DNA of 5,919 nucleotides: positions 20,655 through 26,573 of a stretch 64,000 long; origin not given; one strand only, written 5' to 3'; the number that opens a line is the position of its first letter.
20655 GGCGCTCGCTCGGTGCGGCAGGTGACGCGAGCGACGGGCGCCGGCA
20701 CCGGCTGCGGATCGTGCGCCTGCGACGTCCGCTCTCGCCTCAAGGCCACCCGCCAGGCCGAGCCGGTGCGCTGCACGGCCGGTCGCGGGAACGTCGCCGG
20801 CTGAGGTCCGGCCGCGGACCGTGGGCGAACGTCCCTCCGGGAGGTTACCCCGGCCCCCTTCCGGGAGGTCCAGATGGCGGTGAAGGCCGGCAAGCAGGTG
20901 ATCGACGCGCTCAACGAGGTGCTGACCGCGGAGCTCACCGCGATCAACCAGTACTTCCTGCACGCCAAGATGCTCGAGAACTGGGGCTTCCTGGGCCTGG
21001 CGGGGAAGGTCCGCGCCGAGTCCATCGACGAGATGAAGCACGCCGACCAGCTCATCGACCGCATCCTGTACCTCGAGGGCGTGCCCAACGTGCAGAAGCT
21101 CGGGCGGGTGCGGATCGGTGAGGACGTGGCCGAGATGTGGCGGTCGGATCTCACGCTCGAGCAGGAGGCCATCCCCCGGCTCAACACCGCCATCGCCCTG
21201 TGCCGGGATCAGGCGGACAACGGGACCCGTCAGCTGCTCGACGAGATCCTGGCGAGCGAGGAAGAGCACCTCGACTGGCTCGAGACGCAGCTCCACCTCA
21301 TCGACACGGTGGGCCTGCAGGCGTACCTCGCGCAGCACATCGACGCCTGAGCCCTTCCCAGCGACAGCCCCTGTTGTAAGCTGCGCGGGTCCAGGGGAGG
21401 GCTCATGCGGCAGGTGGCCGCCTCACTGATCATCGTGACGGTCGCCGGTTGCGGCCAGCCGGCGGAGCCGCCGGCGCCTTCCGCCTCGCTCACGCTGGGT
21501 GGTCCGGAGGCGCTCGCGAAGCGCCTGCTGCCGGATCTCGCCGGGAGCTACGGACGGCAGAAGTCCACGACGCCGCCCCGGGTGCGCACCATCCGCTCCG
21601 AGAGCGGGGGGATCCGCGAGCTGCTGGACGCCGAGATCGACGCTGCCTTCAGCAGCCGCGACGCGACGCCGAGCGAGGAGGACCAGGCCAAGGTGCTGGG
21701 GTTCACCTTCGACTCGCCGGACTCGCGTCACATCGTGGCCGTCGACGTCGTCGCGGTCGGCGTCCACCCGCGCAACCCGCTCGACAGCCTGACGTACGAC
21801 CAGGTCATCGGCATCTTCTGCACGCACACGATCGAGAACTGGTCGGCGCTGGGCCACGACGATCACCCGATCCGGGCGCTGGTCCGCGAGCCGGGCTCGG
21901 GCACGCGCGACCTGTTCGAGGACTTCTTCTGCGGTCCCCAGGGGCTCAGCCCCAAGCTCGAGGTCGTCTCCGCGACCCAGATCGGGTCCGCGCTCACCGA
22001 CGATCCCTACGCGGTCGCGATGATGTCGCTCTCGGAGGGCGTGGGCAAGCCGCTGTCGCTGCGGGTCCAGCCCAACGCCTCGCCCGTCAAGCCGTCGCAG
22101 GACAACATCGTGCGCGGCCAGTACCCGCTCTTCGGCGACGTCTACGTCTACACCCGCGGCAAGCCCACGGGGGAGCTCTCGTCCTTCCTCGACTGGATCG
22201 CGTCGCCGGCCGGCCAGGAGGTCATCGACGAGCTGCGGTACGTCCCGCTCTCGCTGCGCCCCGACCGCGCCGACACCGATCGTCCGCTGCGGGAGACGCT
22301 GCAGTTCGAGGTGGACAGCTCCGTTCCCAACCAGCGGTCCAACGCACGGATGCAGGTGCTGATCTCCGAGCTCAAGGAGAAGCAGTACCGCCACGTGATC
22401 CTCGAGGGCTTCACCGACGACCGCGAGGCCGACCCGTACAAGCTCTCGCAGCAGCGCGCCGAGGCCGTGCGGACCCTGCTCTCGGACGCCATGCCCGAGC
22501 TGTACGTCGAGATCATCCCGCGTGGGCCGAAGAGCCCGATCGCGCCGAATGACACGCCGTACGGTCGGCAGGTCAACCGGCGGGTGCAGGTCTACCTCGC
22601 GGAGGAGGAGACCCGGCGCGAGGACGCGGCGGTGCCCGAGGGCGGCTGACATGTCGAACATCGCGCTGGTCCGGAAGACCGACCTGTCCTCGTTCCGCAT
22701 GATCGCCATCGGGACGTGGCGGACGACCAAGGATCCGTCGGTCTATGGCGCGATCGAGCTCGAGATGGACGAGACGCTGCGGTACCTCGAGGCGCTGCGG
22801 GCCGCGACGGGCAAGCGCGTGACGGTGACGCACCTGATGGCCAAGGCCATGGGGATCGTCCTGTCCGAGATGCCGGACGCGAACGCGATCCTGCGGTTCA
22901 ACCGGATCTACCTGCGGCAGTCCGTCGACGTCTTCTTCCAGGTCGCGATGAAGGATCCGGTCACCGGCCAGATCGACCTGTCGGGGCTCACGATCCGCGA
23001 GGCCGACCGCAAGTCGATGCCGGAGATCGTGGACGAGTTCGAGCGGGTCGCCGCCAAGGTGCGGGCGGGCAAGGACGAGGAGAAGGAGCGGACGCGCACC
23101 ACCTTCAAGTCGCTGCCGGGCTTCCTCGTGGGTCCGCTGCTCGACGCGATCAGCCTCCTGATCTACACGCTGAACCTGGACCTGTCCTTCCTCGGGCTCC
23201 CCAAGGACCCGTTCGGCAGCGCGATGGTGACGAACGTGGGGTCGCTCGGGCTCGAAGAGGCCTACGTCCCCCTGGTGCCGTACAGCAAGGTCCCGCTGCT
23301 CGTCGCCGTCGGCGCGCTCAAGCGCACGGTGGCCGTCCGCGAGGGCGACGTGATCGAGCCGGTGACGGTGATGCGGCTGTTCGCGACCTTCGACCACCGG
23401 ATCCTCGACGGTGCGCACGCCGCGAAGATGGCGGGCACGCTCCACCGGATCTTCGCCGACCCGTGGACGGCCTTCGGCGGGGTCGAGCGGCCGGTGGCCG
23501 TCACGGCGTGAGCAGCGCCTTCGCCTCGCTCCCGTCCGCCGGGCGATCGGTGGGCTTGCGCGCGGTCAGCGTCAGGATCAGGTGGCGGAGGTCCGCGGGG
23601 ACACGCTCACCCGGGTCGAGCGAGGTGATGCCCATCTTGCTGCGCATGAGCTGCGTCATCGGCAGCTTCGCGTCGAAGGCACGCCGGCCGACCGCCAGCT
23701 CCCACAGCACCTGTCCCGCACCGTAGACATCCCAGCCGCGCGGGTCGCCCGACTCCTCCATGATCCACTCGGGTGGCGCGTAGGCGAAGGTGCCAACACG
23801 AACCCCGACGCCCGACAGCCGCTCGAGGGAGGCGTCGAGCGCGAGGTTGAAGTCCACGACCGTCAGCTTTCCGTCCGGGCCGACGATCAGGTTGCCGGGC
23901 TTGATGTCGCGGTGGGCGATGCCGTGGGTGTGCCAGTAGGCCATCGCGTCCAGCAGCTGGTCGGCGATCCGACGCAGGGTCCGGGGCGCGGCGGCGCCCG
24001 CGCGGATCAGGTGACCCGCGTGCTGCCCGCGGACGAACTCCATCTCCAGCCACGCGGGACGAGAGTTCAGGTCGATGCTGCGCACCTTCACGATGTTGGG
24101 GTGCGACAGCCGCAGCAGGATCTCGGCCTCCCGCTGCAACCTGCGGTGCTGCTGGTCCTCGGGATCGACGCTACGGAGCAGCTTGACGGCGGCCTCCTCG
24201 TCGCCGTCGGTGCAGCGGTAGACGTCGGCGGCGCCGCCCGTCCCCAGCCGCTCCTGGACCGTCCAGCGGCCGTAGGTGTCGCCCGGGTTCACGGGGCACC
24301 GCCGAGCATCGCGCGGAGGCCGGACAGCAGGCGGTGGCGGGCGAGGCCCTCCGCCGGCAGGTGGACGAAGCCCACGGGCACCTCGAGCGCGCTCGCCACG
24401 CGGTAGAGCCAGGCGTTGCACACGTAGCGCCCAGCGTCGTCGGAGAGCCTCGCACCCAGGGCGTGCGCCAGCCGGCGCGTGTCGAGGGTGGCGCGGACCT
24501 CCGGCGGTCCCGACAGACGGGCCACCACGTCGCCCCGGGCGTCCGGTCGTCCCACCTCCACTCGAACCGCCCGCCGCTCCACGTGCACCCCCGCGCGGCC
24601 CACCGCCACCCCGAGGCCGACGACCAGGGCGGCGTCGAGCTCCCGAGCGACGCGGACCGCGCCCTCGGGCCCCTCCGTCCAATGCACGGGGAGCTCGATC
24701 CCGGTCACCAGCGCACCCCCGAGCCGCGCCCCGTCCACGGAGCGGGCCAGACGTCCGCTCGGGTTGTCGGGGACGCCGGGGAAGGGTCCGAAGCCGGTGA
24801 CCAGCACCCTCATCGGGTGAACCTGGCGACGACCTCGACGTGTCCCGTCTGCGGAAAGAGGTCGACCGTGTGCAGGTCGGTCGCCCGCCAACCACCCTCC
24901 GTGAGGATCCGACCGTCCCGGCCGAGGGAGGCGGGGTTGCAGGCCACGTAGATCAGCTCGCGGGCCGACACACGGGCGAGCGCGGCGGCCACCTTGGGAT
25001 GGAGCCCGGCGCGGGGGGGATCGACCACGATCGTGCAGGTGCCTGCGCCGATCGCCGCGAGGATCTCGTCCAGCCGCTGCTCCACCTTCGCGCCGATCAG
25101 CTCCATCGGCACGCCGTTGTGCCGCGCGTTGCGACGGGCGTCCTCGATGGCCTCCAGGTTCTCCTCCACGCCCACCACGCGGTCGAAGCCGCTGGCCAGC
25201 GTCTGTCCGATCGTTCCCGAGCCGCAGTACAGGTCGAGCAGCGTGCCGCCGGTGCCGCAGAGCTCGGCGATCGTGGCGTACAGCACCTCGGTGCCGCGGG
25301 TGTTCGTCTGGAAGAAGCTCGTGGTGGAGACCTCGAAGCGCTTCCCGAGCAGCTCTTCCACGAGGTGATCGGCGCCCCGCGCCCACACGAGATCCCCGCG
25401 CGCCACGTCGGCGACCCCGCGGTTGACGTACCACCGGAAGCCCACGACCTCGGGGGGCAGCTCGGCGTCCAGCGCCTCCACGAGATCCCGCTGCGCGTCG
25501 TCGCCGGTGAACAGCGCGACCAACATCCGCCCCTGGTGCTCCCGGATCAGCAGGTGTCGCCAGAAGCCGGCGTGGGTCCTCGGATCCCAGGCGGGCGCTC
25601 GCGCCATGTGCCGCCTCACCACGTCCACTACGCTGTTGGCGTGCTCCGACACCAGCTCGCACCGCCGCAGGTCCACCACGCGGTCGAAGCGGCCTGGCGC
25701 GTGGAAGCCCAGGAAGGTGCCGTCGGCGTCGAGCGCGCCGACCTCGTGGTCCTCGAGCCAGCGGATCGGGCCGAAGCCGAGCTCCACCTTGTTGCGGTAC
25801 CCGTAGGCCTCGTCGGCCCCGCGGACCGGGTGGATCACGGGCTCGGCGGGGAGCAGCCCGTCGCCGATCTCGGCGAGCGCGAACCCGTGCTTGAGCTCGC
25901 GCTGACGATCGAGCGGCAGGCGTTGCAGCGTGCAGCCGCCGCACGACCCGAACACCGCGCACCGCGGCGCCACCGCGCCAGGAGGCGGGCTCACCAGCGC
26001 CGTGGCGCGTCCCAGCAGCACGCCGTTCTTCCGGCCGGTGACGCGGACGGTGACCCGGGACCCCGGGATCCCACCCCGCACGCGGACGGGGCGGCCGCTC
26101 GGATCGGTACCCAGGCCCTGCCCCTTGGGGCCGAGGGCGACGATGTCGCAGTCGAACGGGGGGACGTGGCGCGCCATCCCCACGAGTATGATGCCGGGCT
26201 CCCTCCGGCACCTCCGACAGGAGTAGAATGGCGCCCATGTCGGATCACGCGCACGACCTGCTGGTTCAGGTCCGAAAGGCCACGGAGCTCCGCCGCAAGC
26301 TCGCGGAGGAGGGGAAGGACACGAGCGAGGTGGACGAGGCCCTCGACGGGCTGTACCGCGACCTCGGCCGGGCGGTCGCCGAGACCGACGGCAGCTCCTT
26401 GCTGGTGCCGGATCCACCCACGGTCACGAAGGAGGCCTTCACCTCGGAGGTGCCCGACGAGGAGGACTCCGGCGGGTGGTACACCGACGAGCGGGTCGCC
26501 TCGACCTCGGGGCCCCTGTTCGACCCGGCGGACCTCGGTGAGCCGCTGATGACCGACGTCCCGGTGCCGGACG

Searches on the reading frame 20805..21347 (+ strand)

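Call 75: search_protein_families(library=pfam, proteins=[window:20805-21347:+], max_evalue=0.001)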
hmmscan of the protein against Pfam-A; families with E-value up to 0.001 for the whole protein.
window:20805-21347:+ (181 aa): 1 family
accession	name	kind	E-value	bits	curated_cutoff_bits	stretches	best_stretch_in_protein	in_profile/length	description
PF00210.30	Ferritin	-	1.2e-37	129.4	24.5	1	33-167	1-140/142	Ferritin-like domain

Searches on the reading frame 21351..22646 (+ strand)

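Call 75: search_protein_families(library=pfam, proteins=[window:21351-22646:+], max_evalue=0.001)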
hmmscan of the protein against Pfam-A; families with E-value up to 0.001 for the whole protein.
window:21351-22646:+ (432 aa): 3 families
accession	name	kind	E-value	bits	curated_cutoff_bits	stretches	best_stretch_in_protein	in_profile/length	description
PF12849.12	PBP_like_2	-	5.6e-27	95.6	27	1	60-286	24-266/267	PBP superfamily domain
PF00691.25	OmpA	-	1.8e-06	28.6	27.2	1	319-410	2-98/98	OmpA family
PF12727.12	PBP_like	-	0.00037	20.1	27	1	83-191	19-111/193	PBP superfamily domain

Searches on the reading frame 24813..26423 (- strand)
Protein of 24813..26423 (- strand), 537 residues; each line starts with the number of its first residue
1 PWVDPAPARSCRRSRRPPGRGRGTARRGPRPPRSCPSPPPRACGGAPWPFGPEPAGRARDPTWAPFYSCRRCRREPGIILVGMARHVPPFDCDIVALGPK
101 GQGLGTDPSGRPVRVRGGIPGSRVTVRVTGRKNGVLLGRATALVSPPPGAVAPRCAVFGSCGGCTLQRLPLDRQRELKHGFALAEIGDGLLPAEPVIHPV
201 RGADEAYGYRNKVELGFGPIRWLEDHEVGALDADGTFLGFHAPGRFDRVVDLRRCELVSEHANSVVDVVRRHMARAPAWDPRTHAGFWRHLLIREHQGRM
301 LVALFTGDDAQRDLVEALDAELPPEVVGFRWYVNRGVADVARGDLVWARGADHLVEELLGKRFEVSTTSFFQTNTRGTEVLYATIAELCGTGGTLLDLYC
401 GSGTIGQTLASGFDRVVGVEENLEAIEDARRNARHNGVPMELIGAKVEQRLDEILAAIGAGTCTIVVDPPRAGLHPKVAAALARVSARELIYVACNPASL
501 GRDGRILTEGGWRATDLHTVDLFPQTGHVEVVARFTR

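Call 75: search_protein_families(library=pfam, proteins=[window:24813-26423:-], max_evalue=0.001)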
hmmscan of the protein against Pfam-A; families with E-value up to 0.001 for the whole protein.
window:24813-26423:- (537 aa): 7 families
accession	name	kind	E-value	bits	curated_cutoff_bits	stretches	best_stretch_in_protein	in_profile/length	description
PF05958.17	tRNA_U5-meth_tr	-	1.4e-13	51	23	1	363-531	172-350/357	tRNA (Uracil-5-)-methyltransferase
PF05175.20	MTS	-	1.6e-07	31.5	23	1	376-470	18-107/170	Methyltransferase small domain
PF13847.12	Methyltransf_31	-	1.1e-05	25.5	27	1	392-448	4-64/145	Methyltransferase domain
PF13649.12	Methyltransf_25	-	2e-05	25.6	27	1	396-449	2-57/97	Methyltransferase domain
PF03602.21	Cons_hypoth95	-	7.1e-05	23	24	1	381-472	32-124/182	Conserved hypothetical protein 95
PF09445.16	Methyltransf_15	-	9.5e-05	22.5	22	1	394-446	3-57/165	RNA cap guanine-N2 methyltransferase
PF01938.26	TRAM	-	0.00028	21.1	21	1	96-140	14-60/61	TRAM domain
